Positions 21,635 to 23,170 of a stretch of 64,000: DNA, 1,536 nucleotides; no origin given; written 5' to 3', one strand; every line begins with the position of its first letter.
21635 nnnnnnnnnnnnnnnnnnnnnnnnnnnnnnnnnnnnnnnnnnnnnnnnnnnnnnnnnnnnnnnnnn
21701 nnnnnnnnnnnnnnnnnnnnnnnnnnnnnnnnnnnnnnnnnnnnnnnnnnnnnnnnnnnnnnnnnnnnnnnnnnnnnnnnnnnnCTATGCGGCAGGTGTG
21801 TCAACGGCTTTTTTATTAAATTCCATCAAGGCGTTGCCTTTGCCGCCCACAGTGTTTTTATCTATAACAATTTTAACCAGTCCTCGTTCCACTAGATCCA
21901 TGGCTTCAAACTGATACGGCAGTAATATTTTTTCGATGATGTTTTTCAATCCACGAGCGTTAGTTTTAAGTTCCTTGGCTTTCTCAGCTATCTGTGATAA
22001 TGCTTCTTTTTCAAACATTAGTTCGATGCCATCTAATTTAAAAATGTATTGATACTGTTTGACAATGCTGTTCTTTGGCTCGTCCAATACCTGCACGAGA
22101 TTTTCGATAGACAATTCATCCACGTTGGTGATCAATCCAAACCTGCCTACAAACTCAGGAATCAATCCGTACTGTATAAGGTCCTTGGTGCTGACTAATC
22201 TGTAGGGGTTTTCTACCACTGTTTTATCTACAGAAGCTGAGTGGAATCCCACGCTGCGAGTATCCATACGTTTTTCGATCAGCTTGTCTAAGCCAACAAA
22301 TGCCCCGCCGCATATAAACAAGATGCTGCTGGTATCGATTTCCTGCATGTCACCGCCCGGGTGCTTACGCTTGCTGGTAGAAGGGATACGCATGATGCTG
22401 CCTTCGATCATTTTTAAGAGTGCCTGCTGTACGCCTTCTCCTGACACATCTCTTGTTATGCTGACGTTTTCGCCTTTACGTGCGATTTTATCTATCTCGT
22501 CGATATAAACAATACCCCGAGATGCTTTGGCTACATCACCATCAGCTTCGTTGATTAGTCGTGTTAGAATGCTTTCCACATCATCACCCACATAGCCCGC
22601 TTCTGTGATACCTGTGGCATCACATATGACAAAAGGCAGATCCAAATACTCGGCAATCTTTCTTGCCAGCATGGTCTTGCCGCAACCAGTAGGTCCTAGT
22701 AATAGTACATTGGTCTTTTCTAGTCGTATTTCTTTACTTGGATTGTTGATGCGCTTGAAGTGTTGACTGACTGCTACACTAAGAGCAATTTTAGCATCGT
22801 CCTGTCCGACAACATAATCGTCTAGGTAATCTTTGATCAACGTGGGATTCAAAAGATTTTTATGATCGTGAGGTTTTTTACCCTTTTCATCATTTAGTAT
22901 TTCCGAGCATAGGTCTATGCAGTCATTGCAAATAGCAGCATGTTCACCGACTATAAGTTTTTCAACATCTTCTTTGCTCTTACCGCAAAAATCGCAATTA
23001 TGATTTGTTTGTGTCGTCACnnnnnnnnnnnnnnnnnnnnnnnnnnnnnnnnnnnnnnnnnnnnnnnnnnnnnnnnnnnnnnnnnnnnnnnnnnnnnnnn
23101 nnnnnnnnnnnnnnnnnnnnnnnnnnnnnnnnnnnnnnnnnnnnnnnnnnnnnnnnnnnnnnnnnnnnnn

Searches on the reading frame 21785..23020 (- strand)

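Call 68: search_protein_families(library=phrogs, proteins=[window:21785-23020:-], max_evalue=0.00001)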
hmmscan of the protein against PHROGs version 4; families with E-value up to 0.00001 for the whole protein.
window:21785-23020:- (411 aa): 16 families
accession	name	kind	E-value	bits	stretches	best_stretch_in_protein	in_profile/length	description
phrog_4339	-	unknown function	1.5e-96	325.7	2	159-386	348-524/552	-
phrog_5534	-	unknown function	2.7e-21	77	1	105-248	30-161/273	-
phrog_4871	-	other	1.8e-14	54.1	1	62-126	460-520/764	ATP-dependent protease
phrog_3757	-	unknown function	1.6e-11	45.3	1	77-185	94-202/367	-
phrog_10401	-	other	2.2e-11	44.2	1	61-182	433-533/667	ATPase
phrog_6797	-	unknown function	4.1e-10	40.8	1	7-48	64-105/107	-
phrog_12435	-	other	1e-09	39.2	1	5-50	4-48/65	protease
phrog_5846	-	DNA, RNA and nucleotide metabolism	3.9e-09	37.3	1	70-182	18-109/380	clamp loader of DNA polymerase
phrog_8638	-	unknown function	1.2e-07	31.8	1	104-179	307-376/568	-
phrog_11838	-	DNA, RNA and nucleotide metabolism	1.6e-07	31.9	1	102-187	40-118/420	clamp loader of DNA polymerase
phrog_249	-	moron, auxiliary metabolic gene and host takeover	2e-07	31.7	1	100-178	125-204/380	porphyrin biosynthesis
phrog_10371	-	DNA, RNA and nucleotide metabolism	5.9e-07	29.1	1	72-180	296-403/683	DNA helicase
phrog_30773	-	unknown function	7.7e-07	28.8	1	70-182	165-270/666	-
phrog_7998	-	unknown function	1.5e-06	28.6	0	89-181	27-132/339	-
phrog_9172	-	unknown function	1.9e-06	28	1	69-191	74-190/509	-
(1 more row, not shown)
